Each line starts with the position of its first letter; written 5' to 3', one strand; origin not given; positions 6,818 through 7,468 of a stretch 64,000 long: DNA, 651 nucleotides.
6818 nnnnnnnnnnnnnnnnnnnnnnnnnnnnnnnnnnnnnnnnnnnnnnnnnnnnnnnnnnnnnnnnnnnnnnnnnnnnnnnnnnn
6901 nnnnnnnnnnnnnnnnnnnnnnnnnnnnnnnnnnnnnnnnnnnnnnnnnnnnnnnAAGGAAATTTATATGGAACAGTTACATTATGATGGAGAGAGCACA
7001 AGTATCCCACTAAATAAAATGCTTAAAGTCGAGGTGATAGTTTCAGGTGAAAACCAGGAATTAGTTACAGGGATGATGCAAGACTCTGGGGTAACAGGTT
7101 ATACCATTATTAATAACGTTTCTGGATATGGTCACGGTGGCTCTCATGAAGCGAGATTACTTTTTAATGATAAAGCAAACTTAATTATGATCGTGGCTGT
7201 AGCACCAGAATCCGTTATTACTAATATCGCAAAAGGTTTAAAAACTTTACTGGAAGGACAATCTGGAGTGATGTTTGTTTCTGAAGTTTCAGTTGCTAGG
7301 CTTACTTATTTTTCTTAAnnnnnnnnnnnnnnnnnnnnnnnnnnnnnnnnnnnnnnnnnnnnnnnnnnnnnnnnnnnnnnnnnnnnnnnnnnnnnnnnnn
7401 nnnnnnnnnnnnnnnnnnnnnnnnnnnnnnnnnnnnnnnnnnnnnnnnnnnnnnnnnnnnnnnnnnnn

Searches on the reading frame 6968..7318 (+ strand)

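Call 82: search_protein_families(library=pfam, proteins=[window:6968-7318:+], max_evalue=0.001)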
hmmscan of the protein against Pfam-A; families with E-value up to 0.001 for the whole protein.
window:6968-7318:+ (116 aa): 2 families
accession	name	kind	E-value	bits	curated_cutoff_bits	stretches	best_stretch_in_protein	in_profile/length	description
PF00543.27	P-II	-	3.8e-18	66.1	25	1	18-112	1-100/102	Nitrogen regulatory protein P-II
PF02641.20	DUF190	-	1.6e-05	25.5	23.4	1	33-109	22-97/97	Uncharacterized ACR, COG1993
